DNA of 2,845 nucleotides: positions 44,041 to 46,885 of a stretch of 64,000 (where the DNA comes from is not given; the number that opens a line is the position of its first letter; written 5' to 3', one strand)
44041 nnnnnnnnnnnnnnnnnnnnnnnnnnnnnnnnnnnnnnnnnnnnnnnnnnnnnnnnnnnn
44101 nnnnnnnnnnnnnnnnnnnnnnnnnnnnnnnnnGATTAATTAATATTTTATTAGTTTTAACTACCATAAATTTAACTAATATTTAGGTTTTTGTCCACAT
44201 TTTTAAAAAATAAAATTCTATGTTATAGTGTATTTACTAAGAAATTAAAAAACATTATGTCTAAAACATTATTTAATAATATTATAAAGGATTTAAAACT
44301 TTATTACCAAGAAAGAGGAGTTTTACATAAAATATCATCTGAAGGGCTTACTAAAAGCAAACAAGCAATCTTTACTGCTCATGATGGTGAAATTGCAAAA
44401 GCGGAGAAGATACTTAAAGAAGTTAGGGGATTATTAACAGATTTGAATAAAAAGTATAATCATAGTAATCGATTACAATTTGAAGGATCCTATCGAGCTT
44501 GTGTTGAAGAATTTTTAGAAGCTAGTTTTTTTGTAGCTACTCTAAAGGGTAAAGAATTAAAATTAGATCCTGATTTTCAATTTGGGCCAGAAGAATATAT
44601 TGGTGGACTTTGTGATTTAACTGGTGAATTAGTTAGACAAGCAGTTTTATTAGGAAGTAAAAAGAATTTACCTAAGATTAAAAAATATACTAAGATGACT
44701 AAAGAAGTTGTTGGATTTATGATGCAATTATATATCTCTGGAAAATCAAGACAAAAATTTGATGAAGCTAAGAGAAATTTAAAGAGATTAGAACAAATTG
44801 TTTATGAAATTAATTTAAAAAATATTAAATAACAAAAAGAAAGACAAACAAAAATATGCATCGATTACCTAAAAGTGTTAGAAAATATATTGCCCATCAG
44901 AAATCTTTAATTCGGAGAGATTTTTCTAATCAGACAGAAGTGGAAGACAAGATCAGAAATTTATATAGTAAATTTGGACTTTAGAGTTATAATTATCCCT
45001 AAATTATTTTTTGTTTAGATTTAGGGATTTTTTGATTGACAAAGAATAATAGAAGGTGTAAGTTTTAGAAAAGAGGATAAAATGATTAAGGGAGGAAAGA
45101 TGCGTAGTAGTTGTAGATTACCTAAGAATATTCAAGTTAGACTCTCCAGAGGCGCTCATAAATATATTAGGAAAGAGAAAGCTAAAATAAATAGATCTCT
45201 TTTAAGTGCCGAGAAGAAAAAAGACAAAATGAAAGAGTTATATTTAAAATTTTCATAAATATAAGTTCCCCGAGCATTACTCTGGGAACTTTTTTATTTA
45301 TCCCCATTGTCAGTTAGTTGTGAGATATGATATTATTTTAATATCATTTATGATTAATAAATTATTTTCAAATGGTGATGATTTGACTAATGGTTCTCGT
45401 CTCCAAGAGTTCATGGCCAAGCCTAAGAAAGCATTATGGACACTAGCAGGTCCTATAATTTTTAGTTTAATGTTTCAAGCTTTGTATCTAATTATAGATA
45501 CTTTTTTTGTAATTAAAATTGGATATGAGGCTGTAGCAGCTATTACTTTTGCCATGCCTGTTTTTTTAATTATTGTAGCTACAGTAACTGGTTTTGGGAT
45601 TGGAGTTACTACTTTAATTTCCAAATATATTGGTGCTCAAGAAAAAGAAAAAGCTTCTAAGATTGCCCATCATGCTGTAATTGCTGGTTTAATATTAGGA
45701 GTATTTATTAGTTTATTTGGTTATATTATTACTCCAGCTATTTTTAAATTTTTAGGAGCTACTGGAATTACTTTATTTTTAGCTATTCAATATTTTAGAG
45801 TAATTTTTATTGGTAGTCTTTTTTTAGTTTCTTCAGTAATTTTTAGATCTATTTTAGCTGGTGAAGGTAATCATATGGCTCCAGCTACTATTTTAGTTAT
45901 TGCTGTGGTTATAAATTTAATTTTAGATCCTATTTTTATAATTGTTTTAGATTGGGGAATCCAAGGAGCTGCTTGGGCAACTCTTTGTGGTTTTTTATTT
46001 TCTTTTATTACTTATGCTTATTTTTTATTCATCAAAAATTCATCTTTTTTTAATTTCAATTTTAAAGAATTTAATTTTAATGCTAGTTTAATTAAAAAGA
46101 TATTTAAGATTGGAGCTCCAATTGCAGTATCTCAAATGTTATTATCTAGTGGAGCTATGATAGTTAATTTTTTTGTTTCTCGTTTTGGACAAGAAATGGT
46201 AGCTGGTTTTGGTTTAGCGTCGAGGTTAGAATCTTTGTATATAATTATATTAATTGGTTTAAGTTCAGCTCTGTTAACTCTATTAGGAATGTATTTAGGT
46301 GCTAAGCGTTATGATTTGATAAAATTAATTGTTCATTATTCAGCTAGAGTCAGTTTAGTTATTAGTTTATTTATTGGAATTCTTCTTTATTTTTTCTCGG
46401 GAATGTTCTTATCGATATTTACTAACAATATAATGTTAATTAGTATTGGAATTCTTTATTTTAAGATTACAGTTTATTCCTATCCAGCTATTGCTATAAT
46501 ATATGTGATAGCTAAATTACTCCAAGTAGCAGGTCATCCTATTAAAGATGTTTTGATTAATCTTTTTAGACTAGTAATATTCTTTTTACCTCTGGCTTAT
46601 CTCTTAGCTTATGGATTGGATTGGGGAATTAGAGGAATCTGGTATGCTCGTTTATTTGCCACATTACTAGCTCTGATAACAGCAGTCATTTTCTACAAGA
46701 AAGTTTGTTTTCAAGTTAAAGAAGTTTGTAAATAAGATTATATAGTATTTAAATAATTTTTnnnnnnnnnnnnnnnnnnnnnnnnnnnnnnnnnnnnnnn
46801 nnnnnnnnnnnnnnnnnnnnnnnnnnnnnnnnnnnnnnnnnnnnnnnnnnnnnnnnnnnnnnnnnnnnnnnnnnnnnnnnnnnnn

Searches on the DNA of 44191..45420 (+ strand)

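Call 58: search_rna_families(source=L008, start=4030, end=4400, threshold=evalue, max_evalue=1)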
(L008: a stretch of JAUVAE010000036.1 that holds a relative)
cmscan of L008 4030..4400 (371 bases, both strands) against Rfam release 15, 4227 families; matches with E-value up to 1: 1.
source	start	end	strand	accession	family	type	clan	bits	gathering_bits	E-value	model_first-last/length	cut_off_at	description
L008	4030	4097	+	RF00557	L10_leader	Cis-reg; leader;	-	19.9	44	0.39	74-138/138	5'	Ribosomal protein L10 leader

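Call 59: search_rna_families(source=window, start=44780, end=45420, threshold=evalue, max_evalue=1)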
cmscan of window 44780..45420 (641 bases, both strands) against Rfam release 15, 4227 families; matches with E-value up to 1: 3.
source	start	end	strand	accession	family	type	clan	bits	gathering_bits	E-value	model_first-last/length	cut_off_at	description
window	45195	45298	+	RF00515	PyrR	Cis-reg;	-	37.5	54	0.0016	1-115/115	no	PyrR binding site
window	45229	45306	+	RF02362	Yfr10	Gene; sRNA;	-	22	43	0.93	1-78/78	no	Cyanobacterial functional RNA 10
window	45255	45301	+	RF02725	sno_ZL8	Gene; snRNA; snoRNA; CD-box;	-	20.1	52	0.19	23-69/83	no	Small nucleolar RNA ZL8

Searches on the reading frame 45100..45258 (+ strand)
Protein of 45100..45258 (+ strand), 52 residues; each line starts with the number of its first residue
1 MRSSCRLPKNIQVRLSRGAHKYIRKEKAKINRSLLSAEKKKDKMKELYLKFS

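Call 3: search_protein_families(library=pfam, proteins=[window:45100-45258:+], max_evalue=0.01)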
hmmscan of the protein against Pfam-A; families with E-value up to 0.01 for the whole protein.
window:45100-45258:+ (52 aa): 0 families

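Call 4: search_protein_families(library=ncbifam, proteins=[window:45100-45258:+], max_evalue=0.01)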
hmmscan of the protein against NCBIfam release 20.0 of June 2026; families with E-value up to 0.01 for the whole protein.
window:45100-45258:+ (52 aa): 0 families

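Call 9: find_homologous_proteins(query=window:45100-45255:+, max_evalue=10)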
Query seq(52 aa) (52 aa): 1 proteins with E <= 10 among 1 candidates.
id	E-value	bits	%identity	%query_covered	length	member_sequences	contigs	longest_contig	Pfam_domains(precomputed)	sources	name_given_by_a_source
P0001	2.5e-24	100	100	100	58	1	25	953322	-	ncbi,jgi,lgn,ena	jgi:hypothetical protein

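Call 10: find_encoding_contigs(protein=P0001, flank=6000, max_places=10)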
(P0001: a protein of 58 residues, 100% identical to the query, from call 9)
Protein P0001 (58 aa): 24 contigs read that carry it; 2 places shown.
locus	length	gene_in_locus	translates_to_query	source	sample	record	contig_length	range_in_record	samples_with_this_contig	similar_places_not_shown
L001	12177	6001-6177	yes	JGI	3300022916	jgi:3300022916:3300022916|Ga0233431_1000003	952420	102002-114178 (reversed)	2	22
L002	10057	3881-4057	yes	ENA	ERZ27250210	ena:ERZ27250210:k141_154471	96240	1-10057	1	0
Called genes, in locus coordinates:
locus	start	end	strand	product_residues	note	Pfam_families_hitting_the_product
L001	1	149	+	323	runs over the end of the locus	PF01784:DUF34_NIF3 (faint)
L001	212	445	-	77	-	PF00550:PP-binding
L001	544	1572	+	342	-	PF05673:DUF815 (faint), PF13173:AAA_14 (faint), PF06068:TIP49 (faint), PF05496:RuvB_N, PF00004:AAA, PF07728:AAA_5, PF17864:AAA_lid_4, PF05491:WHD_RuvB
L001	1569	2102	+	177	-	PF02677:QueH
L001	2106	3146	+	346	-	PF02547:Queuosine_synth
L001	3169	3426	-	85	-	-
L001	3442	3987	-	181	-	PF06094:GGACT, PF13772:AIG2_2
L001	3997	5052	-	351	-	PF01926:MMR_HSR1, PF02421:FeoB_N, PF06071:YchF-GTPase_C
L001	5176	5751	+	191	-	PF01997:Translin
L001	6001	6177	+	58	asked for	-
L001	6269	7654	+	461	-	PF01554:MatE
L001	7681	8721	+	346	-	PF04055:Radical_SAM, PF13186:SPASM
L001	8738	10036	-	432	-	PF00464:SHMT, PF00155:Aminotran_1_2, PF01053:Cys_Met_Meta_PP (weak)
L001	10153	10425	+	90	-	-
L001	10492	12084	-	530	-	PF04055:Radical_SAM, PF16199:Radical_SAM_C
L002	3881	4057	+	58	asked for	-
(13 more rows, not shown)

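Call 61: search_protein_families(library=padloc, proteins=[window:45100-45258:+], max_evalue=0.01)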
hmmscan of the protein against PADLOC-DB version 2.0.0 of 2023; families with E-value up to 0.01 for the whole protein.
window:45100-45258:+ (52 aa): 0 families

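Call 62: search_protein_families(library=phrogs, proteins=[window:45100-45258:+], max_evalue=0.01)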
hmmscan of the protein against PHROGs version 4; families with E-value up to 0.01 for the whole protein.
window:45100-45258:+ (52 aa): 0 families

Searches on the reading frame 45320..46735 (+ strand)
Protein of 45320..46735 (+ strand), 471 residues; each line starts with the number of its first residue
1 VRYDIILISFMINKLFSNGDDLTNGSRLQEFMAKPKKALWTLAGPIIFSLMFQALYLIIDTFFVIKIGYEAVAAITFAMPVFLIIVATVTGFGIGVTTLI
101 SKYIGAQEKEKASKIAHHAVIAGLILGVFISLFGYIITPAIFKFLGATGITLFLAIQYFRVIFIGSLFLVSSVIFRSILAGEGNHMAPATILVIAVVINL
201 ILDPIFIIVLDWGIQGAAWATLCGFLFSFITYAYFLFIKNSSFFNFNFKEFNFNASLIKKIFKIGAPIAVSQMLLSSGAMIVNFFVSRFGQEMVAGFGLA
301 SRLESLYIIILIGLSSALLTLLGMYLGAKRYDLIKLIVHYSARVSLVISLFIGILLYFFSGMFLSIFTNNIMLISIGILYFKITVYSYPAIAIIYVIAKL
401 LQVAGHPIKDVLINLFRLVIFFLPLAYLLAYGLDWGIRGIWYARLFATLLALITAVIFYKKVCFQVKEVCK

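Call 3: search_protein_families(library=pfam, proteins=[window:45320-46735:+], max_evalue=0.01)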
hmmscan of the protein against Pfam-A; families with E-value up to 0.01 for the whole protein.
window:45320-46735:+ (471 aa): 1 family
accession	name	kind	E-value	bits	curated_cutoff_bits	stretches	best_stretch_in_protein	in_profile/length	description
PF01554.23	MatE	-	3.2e-53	180.2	24.9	2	45-205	1-161/161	MatE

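Call 4: search_protein_families(library=ncbifam, proteins=[window:45320-46735:+], max_evalue=0.01)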
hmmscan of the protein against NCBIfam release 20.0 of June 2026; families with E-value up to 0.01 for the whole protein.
window:45320-46735:+ (471 aa): 11 families
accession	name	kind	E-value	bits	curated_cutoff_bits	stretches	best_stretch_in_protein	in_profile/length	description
TIGR00797.1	matE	subfamily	1.9e-66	224.6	147.4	1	45-441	1-396/396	MATE family efflux transporter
NF041801.1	MATE_SolL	equivalog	2.3e-47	161.8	780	1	38-466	21-453/458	solanimycin export family MATE transporter SolL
NF007130.1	PRK09575.1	equivalog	1.6e-35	123.2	445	1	37-462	6-431/435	MATE family efflux transporter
NF000131.1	MATE_multi_MepA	equivalog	8.9e-28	97.7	850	1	37-459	16-435/451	multidrug efflux MATE transporter MepA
NF000217.1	MATE_multi_FepA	equivalog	3.1e-21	75.9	900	1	43-461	21-436/443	multidrug efflux MATE transporter FepA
NF000263.1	MATE_multi_NorM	equivalog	2.7e-14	53.5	950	1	36-461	17-447/459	multidrug efflux MATE transporter NorM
NF007562.1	PRK10189.1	equivalog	1.1e-12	47.5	465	1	41-462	31-457/470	EmmdR/YeeO family multidrug/toxin efflux MATE transporter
NF052396.1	MATE_WgkD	equivalog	7e-12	45.1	510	1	41-423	7-392/428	tryglysin-associated MATE efflux transporter WgkD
NF001214.0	PRK00187.1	equivalog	1.3e-10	40.9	449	1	36-444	9-426/464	NorM family multidrug efflux MATE transporter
NF007690.0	PRK10367.1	equivalog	3.7e-10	39.3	409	1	31-367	3-340/441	MATE family efflux transporter DinF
NF041358.1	GntT_guanitoxin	equivalog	4.6e-08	32.5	525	1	59-431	35-408/438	guanitoxin biosynthesis MATE family efflux transporter GntT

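Call 61: search_protein_families(library=padloc, proteins=[window:45320-46735:+], max_evalue=0.01)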
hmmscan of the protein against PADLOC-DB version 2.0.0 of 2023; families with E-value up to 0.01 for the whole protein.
window:45320-46735:+ (471 aa): 0 families
